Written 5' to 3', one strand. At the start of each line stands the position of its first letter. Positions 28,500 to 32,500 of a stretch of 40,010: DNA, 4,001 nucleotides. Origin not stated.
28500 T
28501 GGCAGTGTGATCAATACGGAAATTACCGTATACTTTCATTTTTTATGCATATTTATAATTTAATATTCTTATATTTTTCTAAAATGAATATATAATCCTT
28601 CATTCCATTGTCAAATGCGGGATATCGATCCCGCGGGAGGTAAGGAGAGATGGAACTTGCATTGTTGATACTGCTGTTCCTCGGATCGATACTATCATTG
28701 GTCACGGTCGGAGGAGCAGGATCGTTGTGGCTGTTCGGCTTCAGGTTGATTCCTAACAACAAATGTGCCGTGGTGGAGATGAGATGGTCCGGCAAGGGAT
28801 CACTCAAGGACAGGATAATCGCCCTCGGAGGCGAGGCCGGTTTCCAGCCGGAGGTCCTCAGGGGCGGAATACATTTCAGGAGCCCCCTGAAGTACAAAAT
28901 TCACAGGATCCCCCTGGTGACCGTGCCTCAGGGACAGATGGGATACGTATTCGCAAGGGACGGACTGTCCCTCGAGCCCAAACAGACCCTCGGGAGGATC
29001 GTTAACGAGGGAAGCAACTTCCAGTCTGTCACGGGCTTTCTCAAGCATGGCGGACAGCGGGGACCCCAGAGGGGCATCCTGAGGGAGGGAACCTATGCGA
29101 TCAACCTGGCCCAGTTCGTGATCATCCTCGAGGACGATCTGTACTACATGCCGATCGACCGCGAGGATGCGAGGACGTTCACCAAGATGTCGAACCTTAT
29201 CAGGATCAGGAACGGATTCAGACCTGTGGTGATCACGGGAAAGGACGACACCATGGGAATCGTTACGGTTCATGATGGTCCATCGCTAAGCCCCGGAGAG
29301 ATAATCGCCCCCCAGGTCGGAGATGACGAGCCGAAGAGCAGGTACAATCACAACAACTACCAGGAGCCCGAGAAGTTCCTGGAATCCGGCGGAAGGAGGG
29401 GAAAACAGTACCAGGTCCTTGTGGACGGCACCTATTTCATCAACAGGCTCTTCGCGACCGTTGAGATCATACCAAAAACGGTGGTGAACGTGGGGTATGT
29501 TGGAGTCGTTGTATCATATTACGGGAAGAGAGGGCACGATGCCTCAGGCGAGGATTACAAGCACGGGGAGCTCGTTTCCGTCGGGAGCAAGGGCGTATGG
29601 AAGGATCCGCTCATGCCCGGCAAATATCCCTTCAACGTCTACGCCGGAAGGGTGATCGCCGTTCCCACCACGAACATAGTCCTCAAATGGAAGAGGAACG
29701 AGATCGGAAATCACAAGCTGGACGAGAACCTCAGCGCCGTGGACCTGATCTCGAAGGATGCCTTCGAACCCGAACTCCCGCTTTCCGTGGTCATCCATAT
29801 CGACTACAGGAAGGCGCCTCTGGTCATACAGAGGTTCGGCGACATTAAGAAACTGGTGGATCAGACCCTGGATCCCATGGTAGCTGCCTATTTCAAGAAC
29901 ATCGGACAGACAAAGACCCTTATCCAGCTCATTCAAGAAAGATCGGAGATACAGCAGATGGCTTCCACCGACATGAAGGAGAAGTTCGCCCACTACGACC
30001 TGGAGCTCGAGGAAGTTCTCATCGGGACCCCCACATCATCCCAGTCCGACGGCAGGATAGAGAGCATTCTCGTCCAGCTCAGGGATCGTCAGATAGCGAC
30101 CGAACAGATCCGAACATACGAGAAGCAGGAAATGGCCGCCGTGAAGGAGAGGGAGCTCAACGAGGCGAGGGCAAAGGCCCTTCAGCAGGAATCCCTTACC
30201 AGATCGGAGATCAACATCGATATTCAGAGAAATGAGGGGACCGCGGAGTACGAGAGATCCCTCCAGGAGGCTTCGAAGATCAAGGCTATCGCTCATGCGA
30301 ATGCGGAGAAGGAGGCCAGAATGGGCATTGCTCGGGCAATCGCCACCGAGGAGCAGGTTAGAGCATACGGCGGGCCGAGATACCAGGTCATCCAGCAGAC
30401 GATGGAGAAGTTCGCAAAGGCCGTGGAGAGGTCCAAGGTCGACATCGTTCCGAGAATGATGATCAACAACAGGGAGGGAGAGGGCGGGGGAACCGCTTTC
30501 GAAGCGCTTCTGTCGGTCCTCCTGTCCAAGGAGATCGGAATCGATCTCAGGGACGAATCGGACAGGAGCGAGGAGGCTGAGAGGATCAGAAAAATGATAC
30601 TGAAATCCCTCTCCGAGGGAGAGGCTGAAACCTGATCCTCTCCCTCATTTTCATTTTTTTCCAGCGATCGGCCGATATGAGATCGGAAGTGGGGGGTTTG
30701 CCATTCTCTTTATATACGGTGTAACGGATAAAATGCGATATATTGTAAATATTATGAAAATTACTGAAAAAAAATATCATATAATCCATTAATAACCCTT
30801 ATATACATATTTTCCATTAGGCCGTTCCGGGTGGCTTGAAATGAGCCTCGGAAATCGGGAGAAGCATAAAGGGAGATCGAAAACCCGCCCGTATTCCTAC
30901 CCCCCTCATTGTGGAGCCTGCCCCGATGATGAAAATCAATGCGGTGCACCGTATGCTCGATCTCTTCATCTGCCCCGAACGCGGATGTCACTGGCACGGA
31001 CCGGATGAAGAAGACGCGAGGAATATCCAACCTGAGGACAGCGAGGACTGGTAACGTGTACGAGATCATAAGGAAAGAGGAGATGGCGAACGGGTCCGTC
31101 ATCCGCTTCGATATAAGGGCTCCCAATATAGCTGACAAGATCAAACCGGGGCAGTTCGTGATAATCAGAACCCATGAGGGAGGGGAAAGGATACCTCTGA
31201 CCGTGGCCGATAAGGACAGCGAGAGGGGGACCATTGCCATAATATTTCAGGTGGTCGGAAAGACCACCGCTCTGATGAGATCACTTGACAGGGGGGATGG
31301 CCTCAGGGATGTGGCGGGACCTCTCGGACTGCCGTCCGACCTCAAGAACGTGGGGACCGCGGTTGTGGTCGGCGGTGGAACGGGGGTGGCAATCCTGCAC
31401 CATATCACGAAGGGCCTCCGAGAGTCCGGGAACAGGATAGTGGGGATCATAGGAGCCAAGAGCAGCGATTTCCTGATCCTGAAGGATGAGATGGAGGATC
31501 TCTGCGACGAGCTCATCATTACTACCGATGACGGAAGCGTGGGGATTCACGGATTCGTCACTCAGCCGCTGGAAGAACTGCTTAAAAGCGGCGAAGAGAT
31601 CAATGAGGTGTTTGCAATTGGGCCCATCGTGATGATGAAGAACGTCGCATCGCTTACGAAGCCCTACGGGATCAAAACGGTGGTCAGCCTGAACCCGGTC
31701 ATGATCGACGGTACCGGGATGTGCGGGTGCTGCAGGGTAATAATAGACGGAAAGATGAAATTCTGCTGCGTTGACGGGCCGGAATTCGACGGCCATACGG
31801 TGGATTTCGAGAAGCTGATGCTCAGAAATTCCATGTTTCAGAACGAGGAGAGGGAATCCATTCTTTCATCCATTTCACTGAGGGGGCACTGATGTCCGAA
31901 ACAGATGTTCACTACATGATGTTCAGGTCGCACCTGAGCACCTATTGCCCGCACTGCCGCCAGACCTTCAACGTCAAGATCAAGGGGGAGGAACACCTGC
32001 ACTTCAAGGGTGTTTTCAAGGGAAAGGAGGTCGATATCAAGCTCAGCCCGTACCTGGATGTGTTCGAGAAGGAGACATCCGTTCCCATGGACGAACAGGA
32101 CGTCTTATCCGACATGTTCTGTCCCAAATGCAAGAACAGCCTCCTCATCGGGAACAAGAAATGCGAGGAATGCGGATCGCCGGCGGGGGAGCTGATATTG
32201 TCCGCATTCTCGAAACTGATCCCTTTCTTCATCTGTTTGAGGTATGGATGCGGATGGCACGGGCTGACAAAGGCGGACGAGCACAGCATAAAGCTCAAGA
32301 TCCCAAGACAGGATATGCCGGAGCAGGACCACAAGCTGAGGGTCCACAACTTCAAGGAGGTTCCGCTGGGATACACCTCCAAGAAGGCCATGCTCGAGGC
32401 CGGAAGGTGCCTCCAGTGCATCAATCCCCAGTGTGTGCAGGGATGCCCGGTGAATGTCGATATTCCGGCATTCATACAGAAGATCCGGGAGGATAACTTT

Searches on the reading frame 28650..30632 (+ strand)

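Call 13: search_protein_families(library=pfam, proteins=[window:28650-30632:+], max_evalue=0.001)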
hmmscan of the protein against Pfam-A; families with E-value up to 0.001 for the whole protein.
window:28650-30632:+ (661 aa): 1 family
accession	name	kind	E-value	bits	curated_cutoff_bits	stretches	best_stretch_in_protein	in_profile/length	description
PF01145.31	Band_7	-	1.9e-18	67.6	23.6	1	278-493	2-166/176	SPFH domain / Band 7 family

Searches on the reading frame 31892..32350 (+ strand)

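Call 65: search_protein_families(library=ncbifam, proteins=[window:31892-32350:+], max_evalue=0.01)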
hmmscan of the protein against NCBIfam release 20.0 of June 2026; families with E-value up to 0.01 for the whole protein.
window:31892-32350:+ (153 aa): 4 families
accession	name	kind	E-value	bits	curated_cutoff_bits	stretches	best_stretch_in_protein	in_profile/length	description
TIGR02605.1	CxxC_CxxC_SSSS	subfamily_domain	0.0055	16.8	31.3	0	16-30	26-41/52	FmdB family zinc ribbon protein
NF038384.1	zinc_YnfU_fam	subfamily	0.0055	16.2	36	0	18-27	18-49/52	YnfU family zinc-binding protein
NF041259.1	mono_DmmA_fam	domain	0.0085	16.4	60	0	13-33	48-68/101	dimethylamine monooxygenase subunit DmmA family protein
NF049953.1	ribbon_DG_selen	exception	0.0089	16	130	0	75-95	6-26/172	zinc ribbon-containing (seleno)protein DG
